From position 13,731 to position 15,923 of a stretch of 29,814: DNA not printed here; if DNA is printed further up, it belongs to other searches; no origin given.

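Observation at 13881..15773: T6SS sheath encoded as one TssB-TssC fusion polypeptide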

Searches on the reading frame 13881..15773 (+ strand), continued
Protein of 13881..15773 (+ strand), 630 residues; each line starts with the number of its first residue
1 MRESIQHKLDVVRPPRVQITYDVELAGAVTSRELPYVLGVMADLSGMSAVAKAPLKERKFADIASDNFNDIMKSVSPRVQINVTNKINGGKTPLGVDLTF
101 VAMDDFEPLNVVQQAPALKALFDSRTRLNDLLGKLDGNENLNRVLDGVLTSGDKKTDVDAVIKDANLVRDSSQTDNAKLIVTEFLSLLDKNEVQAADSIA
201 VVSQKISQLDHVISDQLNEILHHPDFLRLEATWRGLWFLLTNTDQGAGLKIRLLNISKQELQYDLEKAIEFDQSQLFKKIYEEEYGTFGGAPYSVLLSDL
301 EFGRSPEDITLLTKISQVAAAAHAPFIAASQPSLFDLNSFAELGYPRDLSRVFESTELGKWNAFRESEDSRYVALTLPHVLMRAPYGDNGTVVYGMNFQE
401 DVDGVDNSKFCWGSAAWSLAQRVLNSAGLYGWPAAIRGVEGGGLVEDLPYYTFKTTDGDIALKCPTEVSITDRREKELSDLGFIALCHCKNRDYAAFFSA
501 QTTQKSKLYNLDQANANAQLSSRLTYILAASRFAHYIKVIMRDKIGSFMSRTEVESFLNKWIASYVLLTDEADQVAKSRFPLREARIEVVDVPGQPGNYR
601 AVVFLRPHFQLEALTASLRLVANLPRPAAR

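Call 25: find_encoding_contigs(protein=P0057, flank=10000, max_places=3)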
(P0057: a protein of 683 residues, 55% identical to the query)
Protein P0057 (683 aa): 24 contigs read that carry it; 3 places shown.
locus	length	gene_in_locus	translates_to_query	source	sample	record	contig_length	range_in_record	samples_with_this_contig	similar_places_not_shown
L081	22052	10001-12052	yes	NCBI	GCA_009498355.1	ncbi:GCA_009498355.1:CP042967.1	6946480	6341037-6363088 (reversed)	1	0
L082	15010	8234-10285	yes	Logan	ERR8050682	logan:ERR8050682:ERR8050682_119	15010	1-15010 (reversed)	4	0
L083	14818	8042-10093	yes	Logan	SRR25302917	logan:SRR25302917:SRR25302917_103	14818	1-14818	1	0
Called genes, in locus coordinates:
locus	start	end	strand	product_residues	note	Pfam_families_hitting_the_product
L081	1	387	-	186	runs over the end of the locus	PF02525:Flavodoxin_2, PF03358:FMN_red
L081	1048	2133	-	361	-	PF00158:Sigma54_activat, PF14532:Sigma54_activ_2, PF07728:AAA_5, PF25601:AAA_lid_14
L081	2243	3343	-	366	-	PF06812:ImpA_N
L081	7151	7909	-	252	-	PF09850:DotU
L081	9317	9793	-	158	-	-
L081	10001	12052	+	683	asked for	PF05591:T6SS_VipA, PF05943:VipB, PF18945:VipB_2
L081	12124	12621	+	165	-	PF05638:T6SS_HCP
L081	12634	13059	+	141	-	PF04965:GPW_gp25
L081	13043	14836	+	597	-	PF05947:T6SS_TssF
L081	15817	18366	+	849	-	PF02861:Clp_N, PF13191:AAA_16 (weak), PF13401:AAA_22 (faint), PF00004:AAA, PF17871:AAA_lid_9, PF07724:AAA_2, PF00004:AAA (weak), PF07728:AAA_5, +2 more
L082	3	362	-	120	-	PF00158:Sigma54_activat, PF14532:Sigma54_activ_2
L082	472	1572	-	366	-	PF06812:ImpA_N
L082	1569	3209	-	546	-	-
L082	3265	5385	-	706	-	PF14331:IcmF-related_N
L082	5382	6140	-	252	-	PF09850:DotU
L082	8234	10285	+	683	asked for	PF05591:T6SS_VipA, PF05943:VipB, PF18945:VipB_2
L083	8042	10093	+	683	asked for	PF05591:T6SS_VipA, PF05943:VipB, PF18945:VipB_2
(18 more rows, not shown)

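Call 42: find_encoding_contigs(protein=window:13881-15773:+, flank=10000, max_places=4)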
Protein window:13881-15773:+ (630 aa): 1 contig read that carries it; 1 place shown.
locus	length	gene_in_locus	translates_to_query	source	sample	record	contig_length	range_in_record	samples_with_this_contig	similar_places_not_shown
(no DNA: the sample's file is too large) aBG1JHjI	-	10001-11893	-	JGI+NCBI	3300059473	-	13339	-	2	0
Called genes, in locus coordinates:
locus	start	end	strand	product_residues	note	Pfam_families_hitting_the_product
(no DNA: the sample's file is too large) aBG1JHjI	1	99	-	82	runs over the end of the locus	PF11387:DUF2795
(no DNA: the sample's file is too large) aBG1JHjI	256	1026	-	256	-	PF01209:Ubie_methyltran, PF13489:Methyltransf_23, PF13847:Methyltransf_31, PF08241:Methyltransf_11, PF08242:Methyltransf_12, PF13649:Methyltransf_25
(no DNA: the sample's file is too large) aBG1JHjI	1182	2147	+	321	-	PF02511:Thy1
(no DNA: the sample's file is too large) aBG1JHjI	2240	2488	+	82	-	-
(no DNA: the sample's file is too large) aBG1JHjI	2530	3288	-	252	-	PF00583:Acetyltransf_1, PF13673:Acetyltransf_10, PF13508:Acetyltransf_7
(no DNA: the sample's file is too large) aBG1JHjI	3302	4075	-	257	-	PF00753:Lactamase_B, PF23023:Anti-Pycsar_Apyc1, PF12706:Lactamase_B_2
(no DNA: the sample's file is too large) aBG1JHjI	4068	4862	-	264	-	PF01026:TatD_DNase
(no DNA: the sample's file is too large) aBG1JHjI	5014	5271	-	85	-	PF06769:YoeB_toxin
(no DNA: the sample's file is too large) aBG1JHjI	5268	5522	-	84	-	PF02604:PhdYeFM_antitox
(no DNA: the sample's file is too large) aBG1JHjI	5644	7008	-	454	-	PF13742:tRNA_anti_2, PF01336:tRNA_anti-codon (weak), PF02601:Exonuc_VII_L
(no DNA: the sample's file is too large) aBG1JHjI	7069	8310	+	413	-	PF00155:Aminotran_1_2, PF00266:Aminotran_5 (faint), PF01053:Cys_Met_Meta_PP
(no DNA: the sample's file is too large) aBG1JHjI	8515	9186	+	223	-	PF00005:ABC_tran, PF13304:AAA_21 (faint)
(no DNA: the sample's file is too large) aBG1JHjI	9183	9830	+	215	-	PF03379:CcmB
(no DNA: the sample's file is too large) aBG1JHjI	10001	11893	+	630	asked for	PF05591:T6SS_VipA, PF05943:VipB, PF18945:VipB_2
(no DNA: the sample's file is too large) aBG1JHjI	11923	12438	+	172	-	?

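Call 51: predict_structure(alignment_id=A1)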
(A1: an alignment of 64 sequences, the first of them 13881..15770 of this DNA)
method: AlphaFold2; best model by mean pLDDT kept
length: 630 residues; sequences in the alignment: 64
mean_pLDDT: 72.3   pTM: 0.72
mean pLDDT of the five models: 72.3, 67.5, 66.9, 66.3, 66.1
residues with pLDDT >= 90: 115; 70-90: 282; 50-70: 135; < 50: 98
segments of 3 or more residues with pLDDT < 50: 1-3, 13-31, 286-289, 435-437, 452-465, 489-500, 511-515, 524-535, 610-630
pLDDT, mean of each block of 10 residues (from residue 1): 49 38 34 75 90 87 91 93 86 90 94 93 90 84 81 68 77 82 78 71 88 93 94 93 84 92 81 79 54 83 89 86 82 83 69 79 81 80 83 86 75 86 75 52 55 43 46 66 65 37 66 48 44 48 58 76 73 63 73 66 60 33 35
secondary structure, 60 per line:
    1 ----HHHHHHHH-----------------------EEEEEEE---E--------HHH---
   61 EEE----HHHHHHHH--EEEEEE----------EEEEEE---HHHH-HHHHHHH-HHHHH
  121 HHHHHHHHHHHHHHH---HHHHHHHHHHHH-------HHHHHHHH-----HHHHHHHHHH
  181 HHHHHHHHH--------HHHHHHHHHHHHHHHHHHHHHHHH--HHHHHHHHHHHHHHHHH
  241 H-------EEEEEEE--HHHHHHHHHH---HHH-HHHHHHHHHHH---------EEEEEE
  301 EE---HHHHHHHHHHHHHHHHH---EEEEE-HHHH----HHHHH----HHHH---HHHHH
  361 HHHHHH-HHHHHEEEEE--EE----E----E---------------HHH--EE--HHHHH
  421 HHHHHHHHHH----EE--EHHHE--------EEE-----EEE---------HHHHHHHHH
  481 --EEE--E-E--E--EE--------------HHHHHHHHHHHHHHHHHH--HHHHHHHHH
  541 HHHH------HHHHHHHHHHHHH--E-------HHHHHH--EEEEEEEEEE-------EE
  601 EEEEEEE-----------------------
elements in order: H5-12 E36-42 E61-63 H68-75 E78-83 E94-99 H103-106 H108-114 H116-135 H139-150 H158-165 H171-189 H198-221 H224-241 E249-255 H258-267 H275-285 E295-302 H306-322 E326-330 H332-335 H340-344 H349-352 H356-366 H368-372 E373-377 H416-430 E452-454 E460-462 H472-480 E483-485 H512-529 H532-544 H551-563 H574-579 E582-591 E599-607
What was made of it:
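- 13881..14330 (+): TssB/VipA-like part (aa 1-150), ending in predicted helices H116-135 and H139-150. AF2 secondary structure (call 51).
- It shows helix 139-150, loop 151-157, helix 158-165 (call 51). The junction loop is exposed and of lower confidence in the model (call 51).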

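Call 54: search_protein_families(library=pfam, proteins=[L058:1349-3184:-, L058:3501-4061:+, L058:4167-5537:+, L058:5654-6646:+, L058:6674-7516:-, L058:8296-9396:+, L058:11970-12578:+, L058:12675-13064:+, L058:16055-16606:+, L058:18010-18753:+], max_evalue=0.001)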
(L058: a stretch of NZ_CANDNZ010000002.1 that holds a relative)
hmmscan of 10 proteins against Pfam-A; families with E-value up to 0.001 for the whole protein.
L058:1349-3184:- (611 aa): 1 family
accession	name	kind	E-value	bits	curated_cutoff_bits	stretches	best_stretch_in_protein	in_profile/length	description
PF08811.16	DUF1800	-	3.4e-88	297.1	26.1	1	79-608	1-418/419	Protein of unknown function (DUF1800)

L058:3501-4061:+ (186 aa): 0 families

L058:4167-5537:+ (456 aa): 0 families

L058:5654-6646:+ (330 aa): 4 families
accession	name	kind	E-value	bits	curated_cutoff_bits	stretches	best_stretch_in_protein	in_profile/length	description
PF02826.25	2-Hacid_dh_C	-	1.1e-49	168.6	25.1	1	109-296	1-178/178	D-isomer specific 2-hydroxyacid dehydrogenase, NAD binding domain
PF00389.36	2-Hacid_dh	-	9.8e-31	106.6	24.6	1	3-321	1-127/134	D-isomer specific 2-hydroxyacid dehydrogenase, catalytic domain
PF03446.21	NAD_binding_2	-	4.9e-06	27.1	21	1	145-256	1-117/161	NAD binding domain of 6-phosphogluconate dehydrogenase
PF07991.19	KARI_N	-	0.00019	21.5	20.6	1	141-228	2-91/165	Acetohydroxy acid isomeroreductase, NADPH-binding domain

L058:6674-7516:- (280 aa): 2 families
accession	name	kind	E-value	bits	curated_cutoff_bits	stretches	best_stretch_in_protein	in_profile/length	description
PF13385.13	Laminin_G_3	-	9.3e-07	29.5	27.6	1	73-237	4-151/151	Concanavalin A-like lectin/glucanases superfamily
PF07953.20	Toxin_R_bind_N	-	0.0001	22.5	23.8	1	31-229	1-189/191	Clostridium neurotoxin, N-terminal receptor binding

L058:8296-9396:+ (366 aa): 6 families
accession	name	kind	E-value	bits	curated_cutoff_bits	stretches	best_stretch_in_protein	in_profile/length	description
PF00158.32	Sigma54_activat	-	4.3e-59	199.4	20.2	1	20-186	1-167/168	Sigma-54 interaction domain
PF14532.12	Sigma54_activ_2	-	3.7e-20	73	25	1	21-191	1-138/138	Sigma-54 interaction domain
PF25601.1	AAA_lid_14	-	5.3e-19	68.3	27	1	192-258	1-67/87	AAA+ ATPase lid domain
PF07728.20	AAA_5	-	6.8e-07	29.8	22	1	43-161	1-122/139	AAA domain (dynein-related subfamily)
PF00004.35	AAA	-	8.8e-07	29.9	21.2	1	44-162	1-110/131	ATPase family associated with various cellular activities (AAA)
PF07724.20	AAA_2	-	8.8e-07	29.5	27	1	44-168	6-131/166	AAA domain (Cdc48 subfamily)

L058:11970-12578:+ (202 aa): 1 family
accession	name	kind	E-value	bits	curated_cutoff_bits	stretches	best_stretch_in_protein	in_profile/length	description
PF05638.18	T6SS_HCP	-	6.2e-19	69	23.5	1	51-172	15-129/129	Type VI secretion system effector, Hcp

L058:12675-13064:+ (129 aa): 1 family
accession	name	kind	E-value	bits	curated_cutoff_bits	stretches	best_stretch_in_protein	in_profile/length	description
PF04965.19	GPW_gp25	-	1.5e-05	25.1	27.2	1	65-102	36-74/96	Baseplate wedge protein gp25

L058:16055-16606:+ (183 aa): 0 families

L058:18010-18753:+ (247 aa): 1 family
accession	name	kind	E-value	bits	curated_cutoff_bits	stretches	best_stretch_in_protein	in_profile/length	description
PF09850.14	DotU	-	4.1e-17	62.9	27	1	81-230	53-200/205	Type VI secretion system protein DotU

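Call 55: fold_search(model_id=the predicted structure, library=pdb)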
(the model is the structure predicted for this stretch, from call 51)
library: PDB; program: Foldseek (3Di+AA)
matches with E <= 10: 649; with E <= 0.001: 14
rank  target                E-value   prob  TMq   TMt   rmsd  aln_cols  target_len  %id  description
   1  9n4v_A                4.7e-37  1.00  0.39  0.65  17.6       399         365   61  Azotobacter vinelandii extended type VI secretion system sheath tube complex (released 2025-07-16)
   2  5n8n_B                2.2e-34  1.00  0.48  0.65  17.2       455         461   46  Contracted sheath of a Pseudomonas aeruginosa type six secretion system consisting of TssB1 and TssC1 (released 2018-01-10)
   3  5urx_1B               5.9e-31  1.00  0.46  0.66  16.7       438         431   41  Structure of the contracted type VI secretion system sheath in Myxococcus xanthus (released 2017-05-10)
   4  5urw_1B               5.8e-30  1.00  0.47  0.69  15.1       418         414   43  Structure of the extended type VI secretion system sheath in Myxococcus xanthus (released 2017-05-10)
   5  3j9g_2                7.5e-30  1.00  0.47  0.67  16.6       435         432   40  Atomic model of the VipA/VipB, the type six secretion system contractile sheath of Vibrio cholerae from cryo-EM (released 2015-03-11)
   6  5myu_MODEL_1_A        4.3e-29  1.00  0.47  0.67  16.5       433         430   40  VipA-N2/VipB contracted sheath of type VI secretion system (released 2017-08-02)
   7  5mxn_MODEL_1_A        2.9e-28  1.00  0.51  0.66  15.5       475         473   38  Atomic model of the VipA/VipB/Hcp, the type six secretion system non-contractile sheath-tube of Vibrio cholera (released 2017-08-02)
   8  5ojq_A                3.1e-28  1.00  0.51  0.66  15.5       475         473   38  The modeled structure of of wild type extended type VI secretion system sheath/tube complex in vibrio cholerae based o (released 2017-08-09)
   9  3j9o_B                5.9e-24  1.00  0.44  0.63  16.3       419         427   30  CryoEM structure of a type VI secretion system (released 2015-03-18)
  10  5n8n_A                1.7e-06  1.00  0.17  0.75  13.5       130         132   45  Contracted sheath of a Pseudomonas aeruginosa type six secretion system consisting of TssB1 and TssC1 (released 2018-01-10)
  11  5ojq_G                5.8e-04  1.00  0.18  0.68  13.6       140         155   29  The modeled structure of of wild type extended type VI secretion system sheath/tube complex in vibrio cholerae based o (released 2017-08-09)
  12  5myu_MODEL_1_a        7.1e-04  1.00  0.15  0.63   6.7       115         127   28  VipA-N2/VipB contracted sheath of type VI secretion system (released 2017-08-02)
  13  6j0n_V                7.1e-04  1.00  0.24  0.35  16.8       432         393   10  Cryo-EM Structure of an Extracellular Contractile Injection System, baseplate in extended state, refined in C6 symmetr (released 2019-04-10)
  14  5mxn_MODEL_1_a        8.7e-04  1.00  0.17  0.61   5.3       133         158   27  Atomic model of the VipA/VipB/Hcp, the type six secretion system non-contractile sheath-tube of Vibrio cholera (released 2017-08-02)
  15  5urw_1A               1.5e-03  1.00  0.14  0.61  12.7       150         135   25  Structure of the extended type VI secretion system sheath in Myxococcus xanthus (released 2017-05-10)
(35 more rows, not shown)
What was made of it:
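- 14346..15755 (+): TssC/VipB-like body (aa 156-625), comprising the VipB domain aa 204-504 and the VipB_2 gp25-like domain aa 513-624. Foldseek top hits are T6SS sheath large subunits 9n4v_A, 5n8n_B, 5urx and 3j9g (call 55).
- On TssC / VipB (T6SS sheath large subunit; TIGR03355, PF05943+PF18945): Foldseek top hits are TssC chains (call 55).
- On Phage / eCIS single-chain sheath: Foldseek gives 6j0n_V at E 7e-4 with TM 0.24/0.35, and 3j9q_A at E 0.04 (call 55).
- Foldseek top hits are T6SS sheath large subunits and, separately, small subunits (call 55).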

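Call 60: find_encoding_contigs(protein=P0002, flank=10000, max_places=1)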
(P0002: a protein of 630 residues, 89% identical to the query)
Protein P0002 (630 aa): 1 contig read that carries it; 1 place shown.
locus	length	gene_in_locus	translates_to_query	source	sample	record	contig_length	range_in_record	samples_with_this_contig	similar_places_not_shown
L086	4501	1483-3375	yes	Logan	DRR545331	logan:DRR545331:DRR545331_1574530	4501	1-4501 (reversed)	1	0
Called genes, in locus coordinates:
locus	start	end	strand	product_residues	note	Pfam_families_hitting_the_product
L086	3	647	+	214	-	?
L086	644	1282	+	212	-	PF03379:CcmB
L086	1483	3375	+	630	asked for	PF05591:T6SS_VipA, PF05943:VipB, PF18945:VipB_2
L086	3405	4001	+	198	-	-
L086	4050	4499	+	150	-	?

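Call 61: find_encoding_contigs(protein=P0003, flank=10000, max_places=1)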
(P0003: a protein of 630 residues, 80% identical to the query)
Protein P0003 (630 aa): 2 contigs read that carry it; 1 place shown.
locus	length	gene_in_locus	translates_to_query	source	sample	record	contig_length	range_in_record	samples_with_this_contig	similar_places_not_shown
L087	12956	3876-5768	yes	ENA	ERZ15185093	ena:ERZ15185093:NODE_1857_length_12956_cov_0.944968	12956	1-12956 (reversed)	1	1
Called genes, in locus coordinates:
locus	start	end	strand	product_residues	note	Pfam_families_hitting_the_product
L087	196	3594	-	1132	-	PF23952:LRR_EndoS (faint), PF23598:LRR_14 (faint), PF12799:LRR_4 (weak)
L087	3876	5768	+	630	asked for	PF05591:T6SS_VipA, PF05943:VipB, PF18945:VipB_2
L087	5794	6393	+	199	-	-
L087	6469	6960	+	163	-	PF04965:GPW_gp25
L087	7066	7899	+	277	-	PF00106:adh_short, PF13561:adh_short_C2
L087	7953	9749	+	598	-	PF01343:Peptidase_S49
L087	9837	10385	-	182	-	-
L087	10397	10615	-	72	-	PF01176:eIF-1a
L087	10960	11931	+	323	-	PF07719:TPR_2 (faint), PF13424:TPR_12 (weak), PF13432:TPR_16, PF14559:TPR_19 (weak), PF13174:TPR_6 (weak)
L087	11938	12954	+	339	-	?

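Call 66: list_cluster_members(proteins=[window:13881-15770:+, P0007, P0009])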
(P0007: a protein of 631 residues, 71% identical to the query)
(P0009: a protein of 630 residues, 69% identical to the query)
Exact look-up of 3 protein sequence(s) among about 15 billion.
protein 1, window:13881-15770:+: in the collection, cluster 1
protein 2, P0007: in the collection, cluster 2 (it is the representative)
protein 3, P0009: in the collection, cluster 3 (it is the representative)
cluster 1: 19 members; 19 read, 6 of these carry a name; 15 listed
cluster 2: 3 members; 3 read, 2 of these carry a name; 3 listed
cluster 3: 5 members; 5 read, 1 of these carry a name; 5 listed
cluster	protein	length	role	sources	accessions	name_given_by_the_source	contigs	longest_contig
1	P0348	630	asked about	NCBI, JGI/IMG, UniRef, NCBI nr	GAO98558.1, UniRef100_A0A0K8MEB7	hypothetical protein Cva_01221 [Caedimonas varicaedens] | type VI secretion system protein ImpC | Uncharacterized protein n=1 Tax=Caedimonas varicaedens TaxID=1629334 ...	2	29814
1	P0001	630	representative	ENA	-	-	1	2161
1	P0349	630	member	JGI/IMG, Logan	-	type VI secretion system protein ImpC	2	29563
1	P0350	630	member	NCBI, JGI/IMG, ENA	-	type VI secretion system protein ImpC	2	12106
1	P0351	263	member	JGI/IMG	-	type VI secretion system protein ImpC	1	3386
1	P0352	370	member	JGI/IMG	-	type VI secretion system protein ImpC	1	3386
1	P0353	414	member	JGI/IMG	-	type VI secretion system protein ImpC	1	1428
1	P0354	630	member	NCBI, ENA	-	-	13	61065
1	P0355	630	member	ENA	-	-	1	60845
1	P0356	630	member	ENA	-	-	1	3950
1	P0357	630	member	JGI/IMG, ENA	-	-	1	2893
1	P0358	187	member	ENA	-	-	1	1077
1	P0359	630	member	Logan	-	-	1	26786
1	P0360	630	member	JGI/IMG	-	-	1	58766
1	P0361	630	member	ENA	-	-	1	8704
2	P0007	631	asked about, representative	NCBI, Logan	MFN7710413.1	MAG: type VI secretion system contractile sheath large subunit [Holosporales bacterium]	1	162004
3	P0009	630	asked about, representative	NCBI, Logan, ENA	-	-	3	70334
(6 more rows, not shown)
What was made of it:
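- The identical protein was recovered from independent metagenomes, and its 90% cluster has 19 members on contigs up to 61 kb (calls 42, 66). Independent assemblies give the identical 630-aa protein (calls 42, 66).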

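Call 74: search_protein_families(library=pfam, proteins=[L006:17738-19261:+, L049:20457-22028:+], max_evalue=0.001)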
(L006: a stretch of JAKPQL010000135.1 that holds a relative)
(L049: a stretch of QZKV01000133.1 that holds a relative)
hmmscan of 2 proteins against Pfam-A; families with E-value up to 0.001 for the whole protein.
L006:17738-19261:+ (508 aa): 2 families
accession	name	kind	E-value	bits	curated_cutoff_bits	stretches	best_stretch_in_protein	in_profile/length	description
PF05943.17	VipB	-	2.1e-64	217.9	27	1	207-494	4-300/301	EvpB/VC_A0108, tail sheath N-terminal domain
PF05591.17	T6SS_VipA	-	5.9e-13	49.3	24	1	32-127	22-124/155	Type VI secretion system, VipA, VC_A0107 or Hcp2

L049:20457-22028:+ (524 aa): 2 families
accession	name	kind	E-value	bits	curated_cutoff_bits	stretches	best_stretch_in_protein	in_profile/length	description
PF05943.17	VipB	-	9e-59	199.4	27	1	216-510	2-299/301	EvpB/VC_A0108, tail sheath N-terminal domain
PF05591.17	T6SS_VipA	-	3.1e-13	50.3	24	1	27-127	21-122/155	Type VI secretion system, VipA, VC_A0107 or Hcp2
